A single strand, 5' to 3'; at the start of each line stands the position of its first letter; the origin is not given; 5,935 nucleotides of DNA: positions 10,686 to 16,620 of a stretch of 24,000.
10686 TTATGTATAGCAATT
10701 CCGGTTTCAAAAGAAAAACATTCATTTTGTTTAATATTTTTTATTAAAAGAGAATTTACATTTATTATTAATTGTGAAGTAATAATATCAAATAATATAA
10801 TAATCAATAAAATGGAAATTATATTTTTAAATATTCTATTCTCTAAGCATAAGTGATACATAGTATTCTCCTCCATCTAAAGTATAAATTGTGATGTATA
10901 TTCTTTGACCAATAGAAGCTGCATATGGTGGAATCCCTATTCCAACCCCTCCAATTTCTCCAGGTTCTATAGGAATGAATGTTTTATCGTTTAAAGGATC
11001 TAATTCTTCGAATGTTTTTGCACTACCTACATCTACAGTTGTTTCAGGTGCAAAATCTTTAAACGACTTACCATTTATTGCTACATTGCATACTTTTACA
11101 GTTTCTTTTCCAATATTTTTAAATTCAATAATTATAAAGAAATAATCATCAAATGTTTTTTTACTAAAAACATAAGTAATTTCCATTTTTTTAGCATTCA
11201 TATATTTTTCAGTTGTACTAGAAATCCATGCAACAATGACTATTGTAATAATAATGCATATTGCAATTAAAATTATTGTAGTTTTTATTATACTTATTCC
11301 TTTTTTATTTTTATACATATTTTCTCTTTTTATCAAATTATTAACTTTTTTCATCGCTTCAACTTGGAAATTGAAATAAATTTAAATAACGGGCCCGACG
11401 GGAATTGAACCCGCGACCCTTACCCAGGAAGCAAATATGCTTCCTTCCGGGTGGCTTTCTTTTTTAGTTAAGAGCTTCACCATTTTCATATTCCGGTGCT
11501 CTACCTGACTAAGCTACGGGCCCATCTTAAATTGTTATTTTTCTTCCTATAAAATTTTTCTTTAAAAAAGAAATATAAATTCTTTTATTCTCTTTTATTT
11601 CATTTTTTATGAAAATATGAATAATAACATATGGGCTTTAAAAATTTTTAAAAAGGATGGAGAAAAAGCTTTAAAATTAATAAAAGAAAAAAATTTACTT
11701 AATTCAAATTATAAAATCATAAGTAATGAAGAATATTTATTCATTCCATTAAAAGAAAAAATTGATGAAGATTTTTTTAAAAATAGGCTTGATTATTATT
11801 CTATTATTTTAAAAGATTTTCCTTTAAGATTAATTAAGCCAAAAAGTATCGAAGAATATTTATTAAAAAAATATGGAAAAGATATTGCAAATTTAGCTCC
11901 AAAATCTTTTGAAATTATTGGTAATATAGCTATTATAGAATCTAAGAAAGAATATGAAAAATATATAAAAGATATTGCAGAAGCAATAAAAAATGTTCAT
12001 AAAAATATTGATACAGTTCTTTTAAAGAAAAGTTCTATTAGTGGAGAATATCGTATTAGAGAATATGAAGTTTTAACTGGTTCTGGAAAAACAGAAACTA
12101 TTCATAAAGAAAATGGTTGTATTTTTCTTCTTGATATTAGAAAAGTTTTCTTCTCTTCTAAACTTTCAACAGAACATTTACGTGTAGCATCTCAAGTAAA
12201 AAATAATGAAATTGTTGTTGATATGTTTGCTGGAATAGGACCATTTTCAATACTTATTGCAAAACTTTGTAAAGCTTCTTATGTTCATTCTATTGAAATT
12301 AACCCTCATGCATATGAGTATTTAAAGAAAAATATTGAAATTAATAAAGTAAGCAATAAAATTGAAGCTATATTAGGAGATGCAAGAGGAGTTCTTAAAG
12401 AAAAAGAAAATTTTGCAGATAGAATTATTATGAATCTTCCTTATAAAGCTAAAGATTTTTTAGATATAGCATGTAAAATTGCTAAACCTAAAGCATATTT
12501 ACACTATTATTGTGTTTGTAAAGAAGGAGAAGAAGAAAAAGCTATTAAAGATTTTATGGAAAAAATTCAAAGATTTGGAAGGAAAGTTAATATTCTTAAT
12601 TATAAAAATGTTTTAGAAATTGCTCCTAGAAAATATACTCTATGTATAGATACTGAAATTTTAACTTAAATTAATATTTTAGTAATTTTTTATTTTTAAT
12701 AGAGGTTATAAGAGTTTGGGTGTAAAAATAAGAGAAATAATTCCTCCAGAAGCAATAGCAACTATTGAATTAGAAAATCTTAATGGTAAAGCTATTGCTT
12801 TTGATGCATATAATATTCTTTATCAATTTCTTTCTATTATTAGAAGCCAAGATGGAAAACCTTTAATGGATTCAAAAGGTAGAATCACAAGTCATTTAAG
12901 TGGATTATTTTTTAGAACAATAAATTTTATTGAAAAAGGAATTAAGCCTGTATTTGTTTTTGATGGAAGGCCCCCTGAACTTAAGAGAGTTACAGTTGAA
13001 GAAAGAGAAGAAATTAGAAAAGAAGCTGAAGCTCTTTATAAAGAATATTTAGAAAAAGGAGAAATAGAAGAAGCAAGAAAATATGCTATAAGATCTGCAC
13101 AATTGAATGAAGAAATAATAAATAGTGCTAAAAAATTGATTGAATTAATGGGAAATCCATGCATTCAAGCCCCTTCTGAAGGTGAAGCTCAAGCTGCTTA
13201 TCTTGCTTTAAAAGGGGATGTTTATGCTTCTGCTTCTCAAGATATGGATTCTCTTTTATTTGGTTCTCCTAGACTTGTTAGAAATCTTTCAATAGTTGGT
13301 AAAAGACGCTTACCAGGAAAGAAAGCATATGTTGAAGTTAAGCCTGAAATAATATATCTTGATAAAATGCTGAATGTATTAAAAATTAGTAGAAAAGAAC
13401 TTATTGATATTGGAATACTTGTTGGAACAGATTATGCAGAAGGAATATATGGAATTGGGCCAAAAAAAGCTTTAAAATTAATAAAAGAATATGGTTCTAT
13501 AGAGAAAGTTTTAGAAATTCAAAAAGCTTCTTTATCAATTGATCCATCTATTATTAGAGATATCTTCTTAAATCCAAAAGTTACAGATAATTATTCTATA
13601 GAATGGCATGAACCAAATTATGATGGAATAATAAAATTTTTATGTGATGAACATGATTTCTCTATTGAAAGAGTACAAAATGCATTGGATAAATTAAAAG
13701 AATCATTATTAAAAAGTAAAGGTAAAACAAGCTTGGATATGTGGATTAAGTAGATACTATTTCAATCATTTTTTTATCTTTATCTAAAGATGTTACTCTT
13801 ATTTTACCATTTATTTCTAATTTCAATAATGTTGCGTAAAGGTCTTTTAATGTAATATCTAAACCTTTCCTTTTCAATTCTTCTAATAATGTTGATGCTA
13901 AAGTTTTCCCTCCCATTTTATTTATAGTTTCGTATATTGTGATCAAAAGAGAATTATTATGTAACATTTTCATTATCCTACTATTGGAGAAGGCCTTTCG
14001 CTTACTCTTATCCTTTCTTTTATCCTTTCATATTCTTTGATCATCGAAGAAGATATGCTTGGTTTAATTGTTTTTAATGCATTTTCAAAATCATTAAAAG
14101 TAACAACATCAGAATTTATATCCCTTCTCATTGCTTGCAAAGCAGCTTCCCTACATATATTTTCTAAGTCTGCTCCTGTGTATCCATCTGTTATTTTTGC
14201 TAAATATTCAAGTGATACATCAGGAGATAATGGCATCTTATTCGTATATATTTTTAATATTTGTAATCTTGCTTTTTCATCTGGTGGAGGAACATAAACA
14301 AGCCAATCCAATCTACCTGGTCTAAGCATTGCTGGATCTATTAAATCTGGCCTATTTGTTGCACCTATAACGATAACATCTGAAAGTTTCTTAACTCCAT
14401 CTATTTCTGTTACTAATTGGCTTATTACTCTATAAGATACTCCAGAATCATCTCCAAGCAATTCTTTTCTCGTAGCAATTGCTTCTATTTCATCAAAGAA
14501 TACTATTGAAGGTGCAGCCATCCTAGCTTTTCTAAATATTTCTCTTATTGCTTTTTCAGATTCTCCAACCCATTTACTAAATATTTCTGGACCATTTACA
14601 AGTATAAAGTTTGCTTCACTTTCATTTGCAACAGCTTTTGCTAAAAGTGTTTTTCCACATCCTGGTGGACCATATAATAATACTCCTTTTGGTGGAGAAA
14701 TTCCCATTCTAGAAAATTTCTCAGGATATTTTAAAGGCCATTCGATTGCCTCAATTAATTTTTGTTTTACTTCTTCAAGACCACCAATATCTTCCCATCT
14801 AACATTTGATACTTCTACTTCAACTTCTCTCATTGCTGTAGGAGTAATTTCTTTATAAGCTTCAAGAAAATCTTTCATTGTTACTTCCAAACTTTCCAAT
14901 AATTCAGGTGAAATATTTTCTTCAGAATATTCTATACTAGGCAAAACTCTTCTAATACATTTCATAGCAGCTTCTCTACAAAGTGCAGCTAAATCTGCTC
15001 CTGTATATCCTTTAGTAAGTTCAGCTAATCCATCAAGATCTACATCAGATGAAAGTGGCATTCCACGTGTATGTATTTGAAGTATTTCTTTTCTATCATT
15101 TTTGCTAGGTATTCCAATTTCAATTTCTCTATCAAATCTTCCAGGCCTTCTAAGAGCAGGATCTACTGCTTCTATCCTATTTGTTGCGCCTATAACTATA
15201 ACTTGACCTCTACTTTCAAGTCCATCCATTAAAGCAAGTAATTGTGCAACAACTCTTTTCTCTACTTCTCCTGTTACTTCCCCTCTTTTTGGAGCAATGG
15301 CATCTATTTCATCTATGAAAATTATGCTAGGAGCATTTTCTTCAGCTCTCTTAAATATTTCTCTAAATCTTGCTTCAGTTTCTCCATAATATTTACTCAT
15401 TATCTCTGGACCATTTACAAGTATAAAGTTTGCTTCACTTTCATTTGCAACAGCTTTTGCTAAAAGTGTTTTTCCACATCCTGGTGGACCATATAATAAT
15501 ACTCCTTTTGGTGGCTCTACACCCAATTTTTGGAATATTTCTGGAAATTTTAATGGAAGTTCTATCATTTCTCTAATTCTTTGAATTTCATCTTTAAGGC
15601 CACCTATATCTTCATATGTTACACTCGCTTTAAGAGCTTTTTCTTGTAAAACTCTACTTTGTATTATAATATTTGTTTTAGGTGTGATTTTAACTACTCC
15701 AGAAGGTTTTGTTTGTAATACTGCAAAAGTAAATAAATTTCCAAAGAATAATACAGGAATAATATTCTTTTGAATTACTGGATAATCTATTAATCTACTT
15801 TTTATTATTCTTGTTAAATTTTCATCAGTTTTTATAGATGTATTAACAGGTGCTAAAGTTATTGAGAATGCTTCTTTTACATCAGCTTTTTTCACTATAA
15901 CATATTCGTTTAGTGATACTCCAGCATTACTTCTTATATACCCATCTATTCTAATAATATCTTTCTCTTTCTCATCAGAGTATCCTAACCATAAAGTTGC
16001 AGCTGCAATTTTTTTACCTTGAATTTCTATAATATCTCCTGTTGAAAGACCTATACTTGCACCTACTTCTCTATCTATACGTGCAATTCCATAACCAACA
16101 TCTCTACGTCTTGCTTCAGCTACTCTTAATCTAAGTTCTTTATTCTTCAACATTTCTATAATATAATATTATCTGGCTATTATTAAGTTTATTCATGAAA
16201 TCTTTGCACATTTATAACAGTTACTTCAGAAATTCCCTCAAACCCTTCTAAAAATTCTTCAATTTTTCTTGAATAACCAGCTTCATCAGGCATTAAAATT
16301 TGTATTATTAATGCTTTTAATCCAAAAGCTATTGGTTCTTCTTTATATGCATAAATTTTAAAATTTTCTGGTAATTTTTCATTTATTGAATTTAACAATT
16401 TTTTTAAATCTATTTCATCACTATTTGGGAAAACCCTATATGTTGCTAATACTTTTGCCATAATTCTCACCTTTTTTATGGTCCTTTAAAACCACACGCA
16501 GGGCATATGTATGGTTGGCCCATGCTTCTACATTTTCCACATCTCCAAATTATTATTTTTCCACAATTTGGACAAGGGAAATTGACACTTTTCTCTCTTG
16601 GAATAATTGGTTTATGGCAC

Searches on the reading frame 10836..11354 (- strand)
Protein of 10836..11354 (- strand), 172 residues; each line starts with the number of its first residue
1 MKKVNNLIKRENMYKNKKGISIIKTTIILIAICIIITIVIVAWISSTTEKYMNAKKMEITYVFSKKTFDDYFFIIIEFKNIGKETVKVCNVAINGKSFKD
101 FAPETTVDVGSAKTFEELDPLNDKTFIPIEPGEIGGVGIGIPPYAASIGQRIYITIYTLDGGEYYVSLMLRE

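Call 9: search_protein_families(library=pfam, proteins=[window:10836-11354:-], max_evalue=0.01)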
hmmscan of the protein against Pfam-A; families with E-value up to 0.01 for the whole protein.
window:10836-11354:- (172 aa): 1 family
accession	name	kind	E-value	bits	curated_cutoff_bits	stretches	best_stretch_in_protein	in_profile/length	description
PF09624.15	DUF2393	-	0.00034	21.1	26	1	26-100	18-91/146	Protein of unknown function (DUF2393)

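Call 47: search_protein_families(library=padloc, proteins=[window:10836-11354:-], max_evalue=0.01)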
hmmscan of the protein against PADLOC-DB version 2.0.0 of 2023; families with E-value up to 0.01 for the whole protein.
window:10836-11354:- (172 aa): 0 families

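Call 48: search_protein_families(library=ncbifam, proteins=[window:10836-11354:-], max_evalue=0.01)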
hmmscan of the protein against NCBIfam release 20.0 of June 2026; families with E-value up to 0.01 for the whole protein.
window:10836-11354:- (172 aa): 2 families
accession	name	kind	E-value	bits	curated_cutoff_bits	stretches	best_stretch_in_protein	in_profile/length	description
NF046073.1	UpsA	equivalog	6.2e-05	23.2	130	1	17-99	1-82/136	pilin subunit UpsA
NF042931.1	SAG1386_EF1546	equivalog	0.0032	17.6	80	1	9-56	16-64/158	SAG1386/EF1546 family surface-associated protein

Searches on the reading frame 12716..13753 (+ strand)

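Call 8: search_protein_families(library=pfam, proteins=[window:12716-13753:+], max_evalue=0.01)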
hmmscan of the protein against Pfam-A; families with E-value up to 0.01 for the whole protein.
window:12716-13753:+ (345 aa): 5 families
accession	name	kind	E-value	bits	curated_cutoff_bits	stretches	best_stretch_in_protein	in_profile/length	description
PF00867.23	XPG_I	-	1.5e-26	93.1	24.9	1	147-239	2-89/89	XPG I-region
PF00752.23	XPG_N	-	8.7e-21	74.7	22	1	1-104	1-101/101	XPG N-terminal domain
PF01367.25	5_3_exonuc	-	4.6e-07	30.7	40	1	227-269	4-49/97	5'-3' exonuclease, C-terminal SAM fold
PF00244.26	14-3-3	-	0.0021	18.1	33.2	1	90-170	41-120/223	14-3-3 protein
PF14520.12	HHH_5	-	0.0022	18.9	27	1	243-273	6-37/57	Helix-hairpin-helix domain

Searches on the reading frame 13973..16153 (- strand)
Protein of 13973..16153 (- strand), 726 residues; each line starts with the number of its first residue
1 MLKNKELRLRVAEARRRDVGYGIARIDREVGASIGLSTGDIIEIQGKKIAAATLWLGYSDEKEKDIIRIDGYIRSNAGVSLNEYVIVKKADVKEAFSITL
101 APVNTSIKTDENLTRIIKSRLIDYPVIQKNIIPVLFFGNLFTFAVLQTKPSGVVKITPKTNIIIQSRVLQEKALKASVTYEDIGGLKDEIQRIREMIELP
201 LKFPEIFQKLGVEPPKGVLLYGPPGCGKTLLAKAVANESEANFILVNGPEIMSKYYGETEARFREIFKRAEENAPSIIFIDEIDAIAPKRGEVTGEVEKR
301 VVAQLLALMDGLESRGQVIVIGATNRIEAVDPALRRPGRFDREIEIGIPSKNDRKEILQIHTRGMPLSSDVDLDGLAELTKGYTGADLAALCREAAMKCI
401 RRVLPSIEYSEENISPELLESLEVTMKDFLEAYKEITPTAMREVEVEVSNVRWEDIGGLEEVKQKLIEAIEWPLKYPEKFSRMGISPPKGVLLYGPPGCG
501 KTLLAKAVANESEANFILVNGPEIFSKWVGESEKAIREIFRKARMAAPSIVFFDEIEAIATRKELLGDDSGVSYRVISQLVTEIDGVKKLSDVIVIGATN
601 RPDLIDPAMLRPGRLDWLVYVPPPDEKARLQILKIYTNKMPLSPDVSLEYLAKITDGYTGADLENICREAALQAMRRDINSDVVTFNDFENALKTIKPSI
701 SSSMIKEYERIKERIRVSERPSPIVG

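Call 8: search_protein_families(library=pfam, proteins=[window:13973-16153:-], max_evalue=0.01)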
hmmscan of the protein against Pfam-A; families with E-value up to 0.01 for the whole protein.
window:13973-16153:- (726 aa): 50 families (the best 25 are shown)
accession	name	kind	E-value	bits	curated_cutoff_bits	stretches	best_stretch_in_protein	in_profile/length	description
PF00004.35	AAA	-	5.5e-95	315.2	21.2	2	218-347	1-130/131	ATPase family associated with various cellular activities (AAA)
PF17862.7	AAA_lid_3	-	3.1e-37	126.1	27.2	2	645-690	1-44/45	AAA+ lid domain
PF02359.24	CDC48_N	-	3.5e-25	88.4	35.1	1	8-91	1-84/85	Cell division protein 48 (CDC48), N-terminal domain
PF05496.18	RuvB_N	-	9.6e-17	61.6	27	2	215-293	33-103/159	Holliday junction DNA helicase RuvB P-loop domain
PF13173.12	AAA_14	-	6.9e-14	52.4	27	2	218-325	5-100/129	AAA domain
PF07724.20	AAA_2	-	1.3e-13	51.7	27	2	218-311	6-101/166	AAA domain (Cdc48 subfamily)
PF13191.12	AAA_16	-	5.9e-13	50.1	32.6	2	216-321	25-138/167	AAA ATPase domain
PF07728.20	AAA_5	-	5.3e-12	46.4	22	2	217-289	1-81/139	AAA domain (dynein-related subfamily)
PF06068.19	TIP49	-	2.3e-11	43.9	23.8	2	489-543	51-106/347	TIP49 P-loop domain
PF13401.12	AAA_22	-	3.9e-11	43.8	27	0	218-250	8-43/130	AAA domain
PF02933.23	CDC48_2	-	6.9e-10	38.9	22.4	1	110-166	3-59/64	Cell division protein 48 (CDC48), domain 2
PF23902.1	AAA_lid_PRS2_C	-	7.1e-10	39.3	34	1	628-696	3-70/73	PRS2 AAA+ lid C-terminal domain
PF13671.12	AAA_33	-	4.4e-09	37.2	27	1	218-325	2-79/143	AAA domain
PF00910.28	RNA_helicase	-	6.8e-09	36.6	21.5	1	218-272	1-64/105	RNA helicase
PF01637.24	ATPase_2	-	1.5e-08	35.2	33.2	1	211-317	16-110/225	ATPase domain predominantly from Archaea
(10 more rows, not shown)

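Call 25: list_cluster_members(proteins=[window:13973-16153:-, window:5571-6218:+, window:9419-9814:-, window:8607-9392:+])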
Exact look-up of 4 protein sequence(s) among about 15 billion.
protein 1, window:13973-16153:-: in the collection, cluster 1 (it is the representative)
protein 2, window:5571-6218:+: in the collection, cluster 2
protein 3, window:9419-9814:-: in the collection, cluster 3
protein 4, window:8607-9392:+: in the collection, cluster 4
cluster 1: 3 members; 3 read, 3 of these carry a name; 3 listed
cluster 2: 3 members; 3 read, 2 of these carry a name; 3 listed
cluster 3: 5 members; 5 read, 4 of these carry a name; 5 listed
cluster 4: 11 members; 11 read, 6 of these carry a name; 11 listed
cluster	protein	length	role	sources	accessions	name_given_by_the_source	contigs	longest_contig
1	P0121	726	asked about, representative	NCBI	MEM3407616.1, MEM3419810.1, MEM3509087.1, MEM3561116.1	MAG: CDC48 family AAA ATPase [Nitrososphaerota archaeon]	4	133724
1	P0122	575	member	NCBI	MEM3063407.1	MAG: CDC48 family AAA ATPase, partial [Nitrososphaerota archaeon]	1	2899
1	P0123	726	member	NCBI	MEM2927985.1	MAG: CDC48 family AAA ATPase [Nitrososphaerota archaeon]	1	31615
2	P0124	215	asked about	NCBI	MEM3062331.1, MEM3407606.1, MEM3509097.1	MAG: hypothetical protein QW303_02120 [Nitrososphaerota archaeon]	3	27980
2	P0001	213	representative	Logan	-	-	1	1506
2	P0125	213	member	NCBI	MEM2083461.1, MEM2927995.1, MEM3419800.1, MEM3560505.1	MAG: hypothetical protein QXP60_03410 [Nitrososphaerota archaeon]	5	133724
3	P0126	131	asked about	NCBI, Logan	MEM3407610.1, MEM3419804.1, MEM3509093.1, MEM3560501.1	MAG: Mov34/MPN/PAD-1 family protein [Nitrososphaerota archaeon]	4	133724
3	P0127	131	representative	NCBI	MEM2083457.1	MAG: Mov34/MPN/PAD-1 family protein [Nitrososphaerota archaeon]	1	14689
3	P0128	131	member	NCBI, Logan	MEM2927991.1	MAG: Mov34/MPN/PAD-1 family protein [Nitrososphaerota archaeon]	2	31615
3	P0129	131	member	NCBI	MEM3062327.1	MAG: Mov34/MPN/PAD-1 family protein [Nitrososphaerota archaeon]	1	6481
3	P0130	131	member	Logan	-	-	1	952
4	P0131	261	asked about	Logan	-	-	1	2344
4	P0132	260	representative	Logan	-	-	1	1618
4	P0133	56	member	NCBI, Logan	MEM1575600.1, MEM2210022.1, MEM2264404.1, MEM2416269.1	MAG: hypothetical protein QXF09_01565 [Nitrososphaerota archaeon]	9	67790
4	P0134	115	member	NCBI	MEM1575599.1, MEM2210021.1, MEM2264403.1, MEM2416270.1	MAG: DUF6062 family protein [Nitrososphaerota archaeon]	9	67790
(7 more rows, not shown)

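Call 26: find_encoding_contigs(protein=P0125, flank=10000, max_places=10)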
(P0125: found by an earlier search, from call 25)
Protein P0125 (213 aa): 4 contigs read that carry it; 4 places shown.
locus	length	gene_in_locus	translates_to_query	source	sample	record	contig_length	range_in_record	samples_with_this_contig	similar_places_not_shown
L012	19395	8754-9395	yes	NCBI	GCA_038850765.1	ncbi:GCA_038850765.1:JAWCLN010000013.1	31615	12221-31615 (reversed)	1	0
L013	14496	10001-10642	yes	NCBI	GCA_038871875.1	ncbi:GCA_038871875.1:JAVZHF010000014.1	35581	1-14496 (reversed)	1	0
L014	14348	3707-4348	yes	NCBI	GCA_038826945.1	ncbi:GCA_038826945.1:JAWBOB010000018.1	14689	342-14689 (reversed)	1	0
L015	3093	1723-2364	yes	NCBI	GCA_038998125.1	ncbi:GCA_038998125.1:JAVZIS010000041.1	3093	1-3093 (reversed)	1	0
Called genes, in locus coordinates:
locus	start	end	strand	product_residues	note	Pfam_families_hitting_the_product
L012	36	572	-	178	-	-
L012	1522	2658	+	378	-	PF00532:Peripla_BP_1, PF13407:Peripla_BP_4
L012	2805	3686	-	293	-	PF02653:BPD_transp_2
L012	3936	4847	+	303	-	PF02633:Creatininase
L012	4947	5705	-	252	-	PF13175:AAA_15 (faint), PF00005:ABC_tran, PF09818:ABC_ATPase (faint), PF13304:AAA_21 (faint)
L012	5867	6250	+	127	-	PF16867:DMSP_lyase (weak), PF02311:AraC_binding, PF07883:Cupin_2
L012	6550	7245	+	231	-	PF01902:Diphthami_syn_2_N, PF28410:Diphthami_syn_2_C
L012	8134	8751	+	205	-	-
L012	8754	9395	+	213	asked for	-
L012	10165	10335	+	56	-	-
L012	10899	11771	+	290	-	PF00432:Prenyltrans (weak), PF13243:SQHop_cyclase_C (faint), PF05817:Ribophorin_II (faint), PF00432:Prenyltrans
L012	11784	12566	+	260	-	PF19538:DUF6062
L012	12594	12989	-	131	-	PF14464:Prok-JAB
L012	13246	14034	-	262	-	-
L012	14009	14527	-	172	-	-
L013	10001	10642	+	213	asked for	-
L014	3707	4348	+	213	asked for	-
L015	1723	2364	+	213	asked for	-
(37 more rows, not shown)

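Call 30: find_encoding_contigs(protein=P0134, flank=10000, max_places=10)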
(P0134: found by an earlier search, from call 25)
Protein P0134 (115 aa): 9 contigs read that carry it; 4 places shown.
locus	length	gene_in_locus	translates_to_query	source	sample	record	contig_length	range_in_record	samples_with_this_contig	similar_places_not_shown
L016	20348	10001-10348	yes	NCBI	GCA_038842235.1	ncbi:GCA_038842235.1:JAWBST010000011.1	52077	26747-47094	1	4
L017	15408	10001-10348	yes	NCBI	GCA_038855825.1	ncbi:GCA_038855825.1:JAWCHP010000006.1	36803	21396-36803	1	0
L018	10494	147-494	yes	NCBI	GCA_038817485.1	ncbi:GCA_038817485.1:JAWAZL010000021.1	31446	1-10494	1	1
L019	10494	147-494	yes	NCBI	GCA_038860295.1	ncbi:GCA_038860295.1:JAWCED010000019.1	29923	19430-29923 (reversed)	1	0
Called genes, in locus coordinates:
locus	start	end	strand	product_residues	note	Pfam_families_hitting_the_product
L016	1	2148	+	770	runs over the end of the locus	PF09594:GT87 (faint)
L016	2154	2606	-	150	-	-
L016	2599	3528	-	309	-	PF17125:Methyltr_RsmF_N, PF01189:Methyltr_RsmB-F, PF01728:FtsJ (weak)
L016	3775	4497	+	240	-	PF00535:Glycos_transf_2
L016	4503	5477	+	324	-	PF00586:AIRS, PF02769:AIRS_C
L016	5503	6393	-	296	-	PF00701:DHDPS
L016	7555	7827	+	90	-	PF01902:Diphthami_syn_2_N (weak)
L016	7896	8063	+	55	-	-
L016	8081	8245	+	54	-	PF28410:Diphthami_syn_2_C (weak)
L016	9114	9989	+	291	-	PF00432:Prenyltrans (weak), PF05817:Ribophorin_II (faint), PF00432:Prenyltrans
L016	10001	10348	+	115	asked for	PF19538:DUF6062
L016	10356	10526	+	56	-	PF19538:DUF6062 (weak)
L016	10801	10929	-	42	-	-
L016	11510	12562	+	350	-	PF18093:Trm5_N, PF25133:TYW2_N_2, PF02005:TRM, PF02475:TRM5-TYW2_MTfase, PF03602:Cons_hypoth95, PF05175:MTS (weak), PF06325:PrmA (weak), PF09445:Methyltransf_15, +3 more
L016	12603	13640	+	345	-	PF00752:XPG_N, PF00867:XPG_I, PF01367:5_3_exonuc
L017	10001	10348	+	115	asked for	PF19538:DUF6062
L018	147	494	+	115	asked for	PF19538:DUF6062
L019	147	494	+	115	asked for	PF19538:DUF6062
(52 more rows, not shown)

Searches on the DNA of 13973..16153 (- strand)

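Call 63: search_rna_families(sources=[L016, L021, L012], threshold=gathering)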
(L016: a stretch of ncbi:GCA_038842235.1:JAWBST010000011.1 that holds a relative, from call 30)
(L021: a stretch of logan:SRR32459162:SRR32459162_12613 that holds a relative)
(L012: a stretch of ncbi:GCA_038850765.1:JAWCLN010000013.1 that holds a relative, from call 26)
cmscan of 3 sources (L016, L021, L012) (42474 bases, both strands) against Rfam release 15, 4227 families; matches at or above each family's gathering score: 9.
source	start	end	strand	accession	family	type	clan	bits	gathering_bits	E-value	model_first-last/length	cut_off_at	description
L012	7546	7620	+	RF00005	tRNA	Gene; tRNA;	CL00001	74.6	29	1.1e-14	1-71/71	no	tRNA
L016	8725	8798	+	RF00005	tRNA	Gene; tRNA;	CL00001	61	29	6.4e-11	1-71/71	no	tRNA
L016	3589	3673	-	RF00005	tRNA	Gene; tRNA;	CL00001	58.3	29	3.5e-10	1-71/71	no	tRNA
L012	10798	10873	+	RF01734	Fluoride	Cis-reg; riboswitch;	-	53.1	34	4.7e-12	1-64/64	no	Fluoride riboswitch aptamer (crcB RNA motif)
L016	8492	8604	-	RF00005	tRNA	Gene; tRNA;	CL00001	45.2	29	1.4e-06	1-71/71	no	tRNA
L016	9011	9087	+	RF01734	Fluoride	Cis-reg; riboswitch;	-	44.2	34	3.6e-09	1-64/64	no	Fluoride riboswitch aptamer (crcB RNA motif)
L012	9698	9811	-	RF00005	tRNA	Gene; tRNA;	CL00001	44.1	29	2.8e-06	1-71/71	no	tRNA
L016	11290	11424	-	RF00005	tRNA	Gene; tRNA;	CL00001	43.5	29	4e-06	1-71/71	no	tRNA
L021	2665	2731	-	RF01734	Fluoride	Cis-reg; riboswitch;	-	37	34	8.2e-07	11-64/64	5'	Fluoride riboswitch aptamer (crcB RNA motif)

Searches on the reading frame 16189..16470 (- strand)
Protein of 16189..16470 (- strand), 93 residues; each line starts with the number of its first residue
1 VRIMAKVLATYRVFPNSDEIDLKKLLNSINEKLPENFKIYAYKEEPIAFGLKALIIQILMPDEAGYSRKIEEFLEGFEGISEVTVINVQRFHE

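Call 62: search_protein_families(library=pfam, proteins=[window:16189-16470:-], max_evalue=0.01)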
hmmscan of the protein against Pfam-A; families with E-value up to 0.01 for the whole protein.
window:16189-16470:- (93 aa): 1 family
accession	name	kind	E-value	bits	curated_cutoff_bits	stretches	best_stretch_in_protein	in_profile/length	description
PF00736.24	EF1_GNE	-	4.5e-20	72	20.8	1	9-90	2-87/88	EF-1 guanine nucleotide exchange domain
